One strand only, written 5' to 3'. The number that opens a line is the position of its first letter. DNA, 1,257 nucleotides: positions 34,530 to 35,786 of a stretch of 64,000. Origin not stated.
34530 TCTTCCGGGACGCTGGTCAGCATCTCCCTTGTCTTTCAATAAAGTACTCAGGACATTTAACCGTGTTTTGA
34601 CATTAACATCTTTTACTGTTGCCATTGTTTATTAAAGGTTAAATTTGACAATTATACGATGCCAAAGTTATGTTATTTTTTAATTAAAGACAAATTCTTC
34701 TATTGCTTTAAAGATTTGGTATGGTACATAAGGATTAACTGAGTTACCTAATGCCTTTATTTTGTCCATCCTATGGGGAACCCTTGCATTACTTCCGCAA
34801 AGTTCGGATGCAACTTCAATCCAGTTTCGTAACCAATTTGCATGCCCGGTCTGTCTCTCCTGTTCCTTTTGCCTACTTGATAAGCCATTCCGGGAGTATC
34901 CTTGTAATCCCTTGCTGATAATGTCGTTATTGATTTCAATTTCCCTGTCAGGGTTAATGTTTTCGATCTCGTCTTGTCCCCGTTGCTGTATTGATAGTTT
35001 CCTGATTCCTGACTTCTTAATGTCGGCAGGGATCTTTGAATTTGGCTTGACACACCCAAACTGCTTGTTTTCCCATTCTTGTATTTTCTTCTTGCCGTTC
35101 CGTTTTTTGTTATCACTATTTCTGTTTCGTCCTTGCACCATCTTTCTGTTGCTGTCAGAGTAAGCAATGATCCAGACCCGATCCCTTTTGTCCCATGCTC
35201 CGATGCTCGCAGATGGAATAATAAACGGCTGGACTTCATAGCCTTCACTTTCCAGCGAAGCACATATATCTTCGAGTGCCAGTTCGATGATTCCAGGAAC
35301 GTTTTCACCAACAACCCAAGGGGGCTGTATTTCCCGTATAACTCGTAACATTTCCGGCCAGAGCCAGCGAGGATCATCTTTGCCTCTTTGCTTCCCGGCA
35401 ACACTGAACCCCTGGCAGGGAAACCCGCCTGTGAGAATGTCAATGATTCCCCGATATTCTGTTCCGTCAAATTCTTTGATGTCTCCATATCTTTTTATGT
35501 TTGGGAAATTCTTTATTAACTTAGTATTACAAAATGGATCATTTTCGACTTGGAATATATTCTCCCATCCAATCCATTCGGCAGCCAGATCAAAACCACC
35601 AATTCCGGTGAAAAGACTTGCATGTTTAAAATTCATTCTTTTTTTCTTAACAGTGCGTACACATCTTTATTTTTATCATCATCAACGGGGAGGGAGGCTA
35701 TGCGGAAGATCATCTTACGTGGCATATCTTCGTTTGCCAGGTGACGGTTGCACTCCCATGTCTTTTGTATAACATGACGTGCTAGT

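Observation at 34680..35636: dcm-type gene open in two same-strand frames for 243 codons, with methyltransferase-like motifs in both frames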

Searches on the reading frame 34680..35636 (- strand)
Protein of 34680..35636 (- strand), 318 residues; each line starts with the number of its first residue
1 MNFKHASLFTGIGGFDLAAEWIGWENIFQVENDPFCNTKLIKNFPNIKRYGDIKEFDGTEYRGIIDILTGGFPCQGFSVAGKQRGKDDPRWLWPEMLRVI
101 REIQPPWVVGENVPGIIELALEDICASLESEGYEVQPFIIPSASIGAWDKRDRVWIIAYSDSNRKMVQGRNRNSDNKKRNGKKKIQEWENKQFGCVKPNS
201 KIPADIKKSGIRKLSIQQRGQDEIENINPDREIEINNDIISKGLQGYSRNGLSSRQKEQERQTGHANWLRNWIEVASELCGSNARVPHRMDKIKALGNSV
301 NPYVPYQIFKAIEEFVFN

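Call 3: search_protein_families(library=pfam, proteins=[window:34680-35636:-], max_evalue=10)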
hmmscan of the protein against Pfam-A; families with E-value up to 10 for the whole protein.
window:34680-35636:- (318 aa): 2 families
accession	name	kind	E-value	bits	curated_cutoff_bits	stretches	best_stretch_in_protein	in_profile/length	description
PF00145.23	DNA_methylase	-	5.6e-46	157.9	22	1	3-312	1-322/324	C-5 cytosine-specific DNA methylase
PF16905.10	GPHH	-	0.084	13.2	26.8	1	95-114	21-40/54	Voltage-dependent L-type calcium channel, IQ-associated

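Call 7: search_protein_families(library=phrogs, proteins=[window:34680-35636:-], max_evalue=1)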
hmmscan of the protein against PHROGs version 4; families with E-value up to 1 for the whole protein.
window:34680-35636:- (318 aa): 7 families
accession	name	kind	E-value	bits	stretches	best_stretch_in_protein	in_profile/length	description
phrog_363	-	other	4e-70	237.5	1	1-314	52-314/327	DNA methyltransferase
phrog_116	-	other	5.1e-45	155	1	1-210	206-404/779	DNA methyltransferase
phrog_5999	-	other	4.1e-08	34.2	1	7-84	7-88/109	DNA methyltransferase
phrog_29583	-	other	1.2e-07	31.9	1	50-120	64-135/468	DNA methyltransferase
phrog_32758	-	other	2.2e-06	28.5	1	122-174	6-58/154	DNA methyltransferase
phrog_864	-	DNA, RNA and nucleotide metabolism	4.6e-06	26.4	1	59-124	696-756/1064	DNA primase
phrog_36267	-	other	0.039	14.7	1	7-61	5-59/151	DNA methyltransferase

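Call 16: find_homologous_proteins(query=window:34680-35636:-, max_evalue=1e-20)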
Query window:34680-35636:- (318 aa): 7985 proteins with E <= 1e-20 among 8000 candidates; the best 120 are listed.
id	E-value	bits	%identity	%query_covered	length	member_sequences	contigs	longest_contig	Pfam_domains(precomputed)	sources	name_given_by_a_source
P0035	4.5e-217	737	100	100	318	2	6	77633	PF00145.24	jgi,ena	-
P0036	4.0e-154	531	78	98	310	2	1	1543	PF00145.24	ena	-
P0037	3.7e-141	488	64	98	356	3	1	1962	PF00145.24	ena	-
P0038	2.2e-137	476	65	98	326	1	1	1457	PF00145.24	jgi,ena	-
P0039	2.8e-134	465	60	99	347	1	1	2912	PF00145.24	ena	-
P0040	4.5e-134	465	63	99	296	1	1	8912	PF00145.24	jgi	jgi:DNA (cytosine-5)-methyltransferase 1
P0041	9.9e-133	460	66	99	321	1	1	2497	PF00145.24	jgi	jgi:DNA (cytosine-5)-methyltransferase 1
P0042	1.1e-132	460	67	99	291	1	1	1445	PF00145.24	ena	-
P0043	1.6e-130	453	65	98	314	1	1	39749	PF00145.24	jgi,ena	-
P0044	1.1e-129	450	63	97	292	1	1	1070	PF00145.24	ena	-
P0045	7.4e-129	448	66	98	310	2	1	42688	PF00145.24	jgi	-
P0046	2.8e-127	442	62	98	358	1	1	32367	PF00145.24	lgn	-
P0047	7.3e-127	441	61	98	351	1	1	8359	PF00145.24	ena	-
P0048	2.6e-126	439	62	98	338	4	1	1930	PF00145.24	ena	-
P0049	6.6e-125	435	59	98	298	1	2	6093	PF00145.24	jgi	jgi:DNA-cytosine methyltransferase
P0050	2.8e-124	432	62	98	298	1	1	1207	PF00145.24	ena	-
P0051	1.7e-123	430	61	99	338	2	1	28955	PF00145.24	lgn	-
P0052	3.7e-121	422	61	98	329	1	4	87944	PF00145.24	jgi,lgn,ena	-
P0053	8.4e-121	421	63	99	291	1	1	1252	PF00145.24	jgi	-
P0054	1.5e-119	417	60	96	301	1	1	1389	PF00145.24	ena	-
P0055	8.6e-119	414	64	98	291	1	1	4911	PF00145.24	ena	-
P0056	3.7e-118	412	57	99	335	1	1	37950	PF00145.24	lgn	-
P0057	2.2e-116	407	58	97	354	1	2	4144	PF00145.24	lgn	-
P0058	2.3e-116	406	62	98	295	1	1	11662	PF00145.24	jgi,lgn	jgi:DNA (cytosine-5)-methyltransferase 1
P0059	3.5e-115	403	62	98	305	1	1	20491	PF00145.24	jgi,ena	-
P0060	2.5e-114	400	61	98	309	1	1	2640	PF00145.24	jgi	jgi:DNA-cytosine methyltransferase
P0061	1.2e-113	398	59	94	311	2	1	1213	PF00145.24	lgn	-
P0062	1.0e-111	391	61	98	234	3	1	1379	PF00145.24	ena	-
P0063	7.9e-111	388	56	99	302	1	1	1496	PF00145.24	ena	-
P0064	1.6e-109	384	58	73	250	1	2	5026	PF00145.24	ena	-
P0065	1.6e-109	384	58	98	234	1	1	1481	PF00145.24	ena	-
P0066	3.1e-108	380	57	98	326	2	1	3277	PF00145.24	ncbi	-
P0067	4.8e-108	379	79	51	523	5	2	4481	PF00145.24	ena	-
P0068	5.9e-108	379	56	98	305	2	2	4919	PF00145.24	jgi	-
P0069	2.7e-107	377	55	98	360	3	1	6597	PF00145.24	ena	-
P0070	3.3e-107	376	56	99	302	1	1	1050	PF00145.24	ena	-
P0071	1.1e-106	375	54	98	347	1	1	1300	PF00145.24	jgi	jgi:DNA (cytosine-5)-methyltransferase 1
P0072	4.4e-106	373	55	99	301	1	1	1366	PF00145.24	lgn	-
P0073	1.4e-105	371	55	96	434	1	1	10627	PF00145.24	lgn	-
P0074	3.3e-104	366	56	98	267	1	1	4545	PF00145.24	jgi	jgi:DNA (cytosine-5)-methyltransferase 1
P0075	4.3e-104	366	57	98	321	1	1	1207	PF00145.24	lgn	-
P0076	7.6e-104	365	56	97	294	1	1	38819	PF00145.24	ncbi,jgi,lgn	jgi:DNA (cytosine-5)-methyltransferase 1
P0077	1.8e-101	358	58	71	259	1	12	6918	PF00145.24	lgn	-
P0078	5.8e-100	353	50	99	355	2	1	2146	PF00145.24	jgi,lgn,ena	-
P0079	5.4e-99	349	50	98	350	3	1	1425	PF00145.24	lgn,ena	-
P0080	1.6e-98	348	54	98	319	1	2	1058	PF00145.24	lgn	-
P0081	4.2e-97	343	48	99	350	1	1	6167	PF00145.24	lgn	-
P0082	8.0e-97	342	49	95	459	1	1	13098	PF00145.24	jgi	jgi:DNA (cytosine-5)-methyltransferase 1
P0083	3.0e-95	337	50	98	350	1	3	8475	PF00145.24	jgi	jgi:DNA (cytosine-5)-methyltransferase 1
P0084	4.6e-92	327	53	97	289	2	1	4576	PF00145.24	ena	-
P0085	6.1e-92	326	47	98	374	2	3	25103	PF00145.24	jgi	jgi:DNA-cytosine methyltransferase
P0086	3.4e-87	311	64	53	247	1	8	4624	PF00145.24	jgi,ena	-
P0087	1.5e-85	305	48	97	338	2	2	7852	PF00145.24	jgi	-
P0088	2.0e-85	305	49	98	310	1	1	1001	PF00145.24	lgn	-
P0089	4.0e-85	304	43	97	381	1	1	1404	PF00145.24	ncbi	-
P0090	2.0e-84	301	47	99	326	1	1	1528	PF00145.24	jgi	jgi:DNA (cytosine-5)-methyltransferase 1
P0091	2.1e-84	301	47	98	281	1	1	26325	PF00145.24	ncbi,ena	-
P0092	3.7e-83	297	47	99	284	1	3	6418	PF00145.24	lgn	-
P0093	4.8e-83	297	49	97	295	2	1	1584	PF00145.24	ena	-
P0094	5.1e-83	297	46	97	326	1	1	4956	PF00145.24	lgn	-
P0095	5.9e-83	297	50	96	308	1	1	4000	PF00145.24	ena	-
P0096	2.6e-82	295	48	98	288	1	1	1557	PF00145.24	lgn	-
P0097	3.2e-82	294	45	97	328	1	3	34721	PF00145.24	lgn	-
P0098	4.3e-82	294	48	98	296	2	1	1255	PF00145.24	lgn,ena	-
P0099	4.4e-82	294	46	98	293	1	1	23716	PF00145.24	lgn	-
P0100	9.5e-82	293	47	98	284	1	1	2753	PF00145.24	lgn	-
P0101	1.6e-81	292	46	97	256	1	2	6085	PF00145.24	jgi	jgi:DNA (cytosine-5)-methyltransferase 1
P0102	2.2e-81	291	41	98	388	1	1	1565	PF00145.24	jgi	jgi:DNA (cytosine-5)-methyltransferase 1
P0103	2.5e-81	291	47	97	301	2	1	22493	PF00145.24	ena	-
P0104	7.4e-81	290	62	56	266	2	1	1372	PF00145.24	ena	-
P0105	8.3e-81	290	45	98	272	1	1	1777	PF00145.24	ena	-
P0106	4.2e-80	287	66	51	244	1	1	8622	PF00145.24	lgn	-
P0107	6.4e-80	287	42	98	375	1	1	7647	PF00145.24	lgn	-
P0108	7.1e-80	287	59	58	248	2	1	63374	PF00145.24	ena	-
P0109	2.7e-79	285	46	99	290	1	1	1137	PF00145.24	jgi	jgi:DNA (cytosine-5)-methyltransferase 1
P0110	3.9e-79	284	46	98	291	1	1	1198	PF00145.24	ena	-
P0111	5.6e-79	284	47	97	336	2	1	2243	PF00145.24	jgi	jgi:DNA (cytosine-5)-methyltransferase 1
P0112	8.1e-79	283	44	98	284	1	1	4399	PF00145.24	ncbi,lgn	-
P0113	2.0e-78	282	45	98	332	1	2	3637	PF00145.24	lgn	-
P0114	2.9e-78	281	45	98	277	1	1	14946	PF00145.24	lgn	-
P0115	4.3e-78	281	65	50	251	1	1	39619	PF00145.24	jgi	jgi:DNA (cytosine-5)-methyltransferase 1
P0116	4.4e-78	281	45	99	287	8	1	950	PF00145.24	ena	-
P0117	4.7e-78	281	46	97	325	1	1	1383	PF00145.24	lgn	-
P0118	5.0e-78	280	45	99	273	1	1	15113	PF00145.24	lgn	-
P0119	5.7e-78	280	65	54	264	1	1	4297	PF00145.24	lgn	-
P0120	7.5e-78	280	46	99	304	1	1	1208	PF00145.24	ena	-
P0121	8.3e-78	280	46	98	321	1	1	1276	PF00145.24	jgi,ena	-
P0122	9.4e-78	280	47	98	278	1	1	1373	PF00145.24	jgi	jgi:DNA (cytosine-5)-methyltransferase 1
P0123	1.0e-77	279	44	99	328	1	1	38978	PF00145.24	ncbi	-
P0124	1.1e-77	279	46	98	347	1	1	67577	PF00145.24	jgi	jgi:DNA (cytosine-5)-methyltransferase 1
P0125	1.2e-77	279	46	98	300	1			PF00145.24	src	-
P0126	1.3e-77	279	45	99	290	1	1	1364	PF00145.24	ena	-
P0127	1.3e-77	279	46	99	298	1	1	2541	PF00145.24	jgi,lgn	-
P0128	1.4e-77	279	45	98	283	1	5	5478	PF00145.24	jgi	jgi:DNA (cytosine-5)-methyltransferase 1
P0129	1.5e-77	279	48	98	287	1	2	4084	PF00145.24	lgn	-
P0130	1.5e-77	279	44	98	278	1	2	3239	PF00145.24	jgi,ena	-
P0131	1.8e-77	279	48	99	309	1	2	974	PF00145.24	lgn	-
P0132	2.0e-77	278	44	98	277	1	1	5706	PF00145.24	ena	-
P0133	3.2e-77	278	44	98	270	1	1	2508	PF00145.24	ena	-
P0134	3.2e-77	278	44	99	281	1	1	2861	PF00145.24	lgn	-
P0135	3.3e-77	278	43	98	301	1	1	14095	PF00145.24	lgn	-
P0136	4.2e-77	277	46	98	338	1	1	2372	PF00145.24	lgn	-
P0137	5.4e-77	277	44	97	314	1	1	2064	PF00145.24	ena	-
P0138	6.3e-77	277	44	98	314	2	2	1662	PF00145.24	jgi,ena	-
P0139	1.1e-76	276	43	98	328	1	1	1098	PF00145.24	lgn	-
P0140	1.2e-76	276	45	98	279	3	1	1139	PF00145.24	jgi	-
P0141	1.4e-76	276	46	97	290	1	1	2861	PF00145.24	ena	-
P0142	1.4e-76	276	42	98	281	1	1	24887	PF00145.24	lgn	-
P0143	1.4e-76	276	46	97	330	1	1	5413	PF00145.24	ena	-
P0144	1.6e-76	276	53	61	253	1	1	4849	PF00145.24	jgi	jgi:DNA (cytosine-5)-methyltransferase 1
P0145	1.6e-76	275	43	99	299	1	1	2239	PF00145.24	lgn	-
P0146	1.8e-76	275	47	98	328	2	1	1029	PF00145.24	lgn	-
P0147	2.5e-76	275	46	98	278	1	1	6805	PF00145.24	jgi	jgi:DNA (cytosine-5)-methyltransferase 1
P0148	2.7e-76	275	46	98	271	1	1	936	PF00145.24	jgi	jgi:DNA (cytosine-5)-methyltransferase 1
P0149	2.9e-76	275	45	98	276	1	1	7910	PF00145.24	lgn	-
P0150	3.1e-76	275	64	57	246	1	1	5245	PF00145.24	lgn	-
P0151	3.2e-76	275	43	98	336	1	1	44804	PF00145.24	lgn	-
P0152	3.3e-76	274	62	59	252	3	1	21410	PF00145.24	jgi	-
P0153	3.5e-76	274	43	98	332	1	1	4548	PF00145.24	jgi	jgi:DNA (cytosine-5)-methyltransferase 1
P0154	4.1e-76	274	44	98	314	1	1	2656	PF00145.24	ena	-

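Call 18: find_related_loci(query=A1, collection=viral_contigs, flank=1500)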
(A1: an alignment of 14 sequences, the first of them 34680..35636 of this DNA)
Query A1 (318 aa) in viral_contigs; peptide patterns used: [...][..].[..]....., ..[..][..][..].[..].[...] (x = any residue, [..] = any of these).
600 stretches matched a pattern (row limit reached: there are more); 545 encode a relative of the query (tblastn E <= 1e-3); the best 80 are kept; 80 distinct loci.
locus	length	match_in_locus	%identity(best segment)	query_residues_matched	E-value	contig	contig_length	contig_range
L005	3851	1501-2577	41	3-315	3e-71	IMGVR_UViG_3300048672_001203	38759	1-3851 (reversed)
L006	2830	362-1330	40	3-315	3e-70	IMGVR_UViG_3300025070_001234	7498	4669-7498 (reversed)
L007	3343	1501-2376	41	2-315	9e-68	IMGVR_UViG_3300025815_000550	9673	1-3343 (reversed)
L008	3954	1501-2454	40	1-315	4e-67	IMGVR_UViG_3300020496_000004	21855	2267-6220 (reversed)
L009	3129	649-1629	37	5-315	3e-67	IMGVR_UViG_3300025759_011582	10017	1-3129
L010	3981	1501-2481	42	3-315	5e-67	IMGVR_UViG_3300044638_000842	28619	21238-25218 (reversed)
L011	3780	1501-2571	36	2-314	1e-66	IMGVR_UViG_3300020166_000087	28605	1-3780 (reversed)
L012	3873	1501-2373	39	5-312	4e-66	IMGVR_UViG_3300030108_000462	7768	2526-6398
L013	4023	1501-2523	39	1-315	3e-66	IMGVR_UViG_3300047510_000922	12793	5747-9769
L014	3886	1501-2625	37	3-315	9e-66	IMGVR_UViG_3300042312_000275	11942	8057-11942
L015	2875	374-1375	39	2-313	9e-66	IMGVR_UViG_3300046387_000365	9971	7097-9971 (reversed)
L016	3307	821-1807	41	3-313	2e-65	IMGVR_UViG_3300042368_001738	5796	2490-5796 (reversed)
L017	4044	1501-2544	38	3-315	2e-65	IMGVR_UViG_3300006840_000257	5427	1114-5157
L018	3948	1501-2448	38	3-315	7e-65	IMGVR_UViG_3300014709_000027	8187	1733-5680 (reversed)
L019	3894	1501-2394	38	5-316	4e-65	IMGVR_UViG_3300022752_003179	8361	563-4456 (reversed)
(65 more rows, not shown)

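Call 25: find_related_loci(query=window:34680-35636:-, collection=metagenome_contigs, flank=1500)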
Query window:34680-35636:- (318 aa) in metagenome_contigs; peptide patterns used: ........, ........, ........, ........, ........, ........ (x = any residue, [..] = any of these).
104 stretches matched a pattern; 31 encode a relative of the query (tblastn E <= 1e-3); 31 distinct loci.
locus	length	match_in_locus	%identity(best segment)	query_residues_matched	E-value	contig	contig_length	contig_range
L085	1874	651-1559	77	3-313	1e-158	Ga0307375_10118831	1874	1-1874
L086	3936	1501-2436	65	2-315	1e-132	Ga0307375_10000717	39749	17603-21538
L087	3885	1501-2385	65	4-315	6e-131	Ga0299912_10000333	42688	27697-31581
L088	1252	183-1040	63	3-315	3e-135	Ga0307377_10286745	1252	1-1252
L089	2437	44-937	61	3-315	6e-120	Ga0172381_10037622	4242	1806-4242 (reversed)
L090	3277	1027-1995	57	3-315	2e-116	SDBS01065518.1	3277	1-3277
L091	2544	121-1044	61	40-315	7e-116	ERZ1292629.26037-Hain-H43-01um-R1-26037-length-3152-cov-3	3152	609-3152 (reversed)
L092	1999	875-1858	48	8-315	3e-97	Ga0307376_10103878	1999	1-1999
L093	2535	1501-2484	48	8-315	2e-93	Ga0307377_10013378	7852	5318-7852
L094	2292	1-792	49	33-313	2e-80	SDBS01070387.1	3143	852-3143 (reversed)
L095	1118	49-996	46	2-314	9e-85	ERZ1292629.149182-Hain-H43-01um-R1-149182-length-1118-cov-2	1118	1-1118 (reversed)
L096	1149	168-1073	43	5-316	1e-83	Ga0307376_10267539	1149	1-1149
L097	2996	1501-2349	42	1-309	4e-70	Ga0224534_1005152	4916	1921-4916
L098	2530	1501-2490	44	2-315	3e-70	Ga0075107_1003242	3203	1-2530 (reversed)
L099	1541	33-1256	44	8-315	1e-72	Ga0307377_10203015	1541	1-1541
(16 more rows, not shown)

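Call 64: search_protein_families(library=ncbifam, proteins=[window:34680-35636:-], max_evalue=0.01)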
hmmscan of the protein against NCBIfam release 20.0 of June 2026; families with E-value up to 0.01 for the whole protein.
window:34680-35636:- (318 aa): 2 families
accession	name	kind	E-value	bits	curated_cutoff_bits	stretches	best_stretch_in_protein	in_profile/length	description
TIGR00675.1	dcm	superfamily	9.6e-35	120.8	100.65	1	6-209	2-215/329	DNA (cytosine-5-)-methyltransferase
NF007772.0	PRK10458.1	subfamily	0.0066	15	710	0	66-83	171-188/472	DNA cytosine methylase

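Call 84: search_dna_similar(query=window:34680-35636:-, collection=plasmids, mode=protein, max_rows=40, max_evalue=1e-10, rows=spread)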
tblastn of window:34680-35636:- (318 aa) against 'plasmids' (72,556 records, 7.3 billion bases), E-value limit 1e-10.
Records with a match: 307; places in all: 337; records where one place covers at least 80% of the query: 10.
Best place of each record, by identity: <60% 307.
By first word of the organism name: Enterococcus 37; Acinetobacter 27; Bacillus 20; Escherichia 14; Nostoc 13; Psychrobacter 10; Lactobacillus 7; Xanthomonas 6; Bacteroides 5; Synechocystis 5; and 101 more.
By predicted mobility (MOB-suite, as given by PLSDB): non-mobilizable 190; mobilizable 59; conjugative 58.
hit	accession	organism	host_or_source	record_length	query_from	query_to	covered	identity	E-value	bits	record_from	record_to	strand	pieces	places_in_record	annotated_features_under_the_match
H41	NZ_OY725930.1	Bacteroides finegoldii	-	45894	5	313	97%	35.0%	5e-52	191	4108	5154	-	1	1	hypothetical protein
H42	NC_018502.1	Bacillus thuringiensis HD-771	-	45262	2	169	53%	47.1%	3e-40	157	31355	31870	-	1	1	dcm: DNA (cytosine-5-)-methyltransferase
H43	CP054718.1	Salmonella enterica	-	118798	67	313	78%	28.3%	8e-11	71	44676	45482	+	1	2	DNA cytosine methyltransferase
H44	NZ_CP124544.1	Halotia branconii CENA392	Monoisolate,Whale bone on the ...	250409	7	208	64%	30.9%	1e-16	88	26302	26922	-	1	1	DNA cytosine methyltransferase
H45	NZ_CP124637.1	Pseudomonas aeruginosa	Homo sapiens,Wound/Abscess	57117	7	203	62%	30.5%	2e-20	99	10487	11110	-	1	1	hypothetical protein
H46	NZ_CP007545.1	Synechocystis sp. PCC 6714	-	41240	3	159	49%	37.5%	4e-23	107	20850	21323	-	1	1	DNA cytosine methyltransferase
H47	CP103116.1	Bacteroides ovatus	Homo sapiens,cell culture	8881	3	168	52%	35.1%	2e-12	75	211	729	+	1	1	dcm: DNA (cytosine-5-)-methyltransferase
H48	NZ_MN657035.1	Psychrobacter sp.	-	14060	2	157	49%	36.8%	9e-18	91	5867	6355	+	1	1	DNA cytosine methyltransferase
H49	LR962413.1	Enterococcus faecalis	-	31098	1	164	52%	34.7%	1e-15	85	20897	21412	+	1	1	record has no annotation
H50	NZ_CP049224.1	Lactobacillus iners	Homo sapiens,whole ...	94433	1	158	50%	35.8%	1e-12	76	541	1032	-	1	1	none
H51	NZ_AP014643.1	Leptolyngbya boryana dg5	-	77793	1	164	52%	34.1%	2e-16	87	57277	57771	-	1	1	DNA cytosine methyltransferase | J domain-containing protein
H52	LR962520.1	Enterococcus faecalis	-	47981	3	158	49%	35.8%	2e-14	81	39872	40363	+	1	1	record has no annotation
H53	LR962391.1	Enterococcus faecalis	-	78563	8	158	47%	36.9%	3e-14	81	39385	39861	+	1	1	record has no annotation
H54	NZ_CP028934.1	Campylobacter jejuni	chicken meat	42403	6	164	50%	34.7%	3e-17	89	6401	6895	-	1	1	record has no annotation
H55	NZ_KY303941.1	Enterococcus faecalis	fecal material of a Blue whale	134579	8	158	47%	36.3%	5e-14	80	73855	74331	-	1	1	DNA cytosine methyltransferase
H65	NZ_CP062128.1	Listeria monocytogenes FSL J1-208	caprine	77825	8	165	50%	31.7%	4e-17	89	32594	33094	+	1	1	dcm: DNA (cytosine-5-)-methyltransferase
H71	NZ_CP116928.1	Escherichia coli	Homo sapiens,stool sample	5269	8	165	50%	30.2%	9e-12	73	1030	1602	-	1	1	DNA cytosine methyltransferase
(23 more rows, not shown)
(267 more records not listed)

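Call 85: get_annotated_region(hit=H71, flank=1500)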
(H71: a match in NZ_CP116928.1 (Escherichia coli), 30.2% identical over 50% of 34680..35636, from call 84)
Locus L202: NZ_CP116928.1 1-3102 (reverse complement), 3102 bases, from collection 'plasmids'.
description: Escherichia coli strain MLI105 plasmid p5_MLi105, complete sequence
organism: Escherichia coli (NCBI taxid 562)
taxonomy: Bacteria; Pseudomonadota; Gammaproteobacteria; Enterobacterales; Enterobacteriaceae; Escherichia; Escherichia coli
host: -; source: Homo sapiens,stool sample; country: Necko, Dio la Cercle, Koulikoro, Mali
typing (MOB-suite, as given by PLSDB): mobilizable; replicon rep_cluster_2350,rep_cluster_2370; relaxase MOBP
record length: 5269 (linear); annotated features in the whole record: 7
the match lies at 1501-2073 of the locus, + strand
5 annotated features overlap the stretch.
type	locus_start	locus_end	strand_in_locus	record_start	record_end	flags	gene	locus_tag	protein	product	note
CDS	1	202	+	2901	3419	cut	-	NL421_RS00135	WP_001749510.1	MbeB family mobilization protein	-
CDS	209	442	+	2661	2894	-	-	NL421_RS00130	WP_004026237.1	MbeD family mobilization/exclusion protein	-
CDS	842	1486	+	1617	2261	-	-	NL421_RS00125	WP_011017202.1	Eco29kI family restriction endonuclease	-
CDS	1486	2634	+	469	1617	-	-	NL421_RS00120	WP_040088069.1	DNA cytosine methyltransferase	GO:0006304 - DNA modification [Evidence IEA]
CDS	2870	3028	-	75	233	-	-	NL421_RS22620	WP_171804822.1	replication initiation protein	-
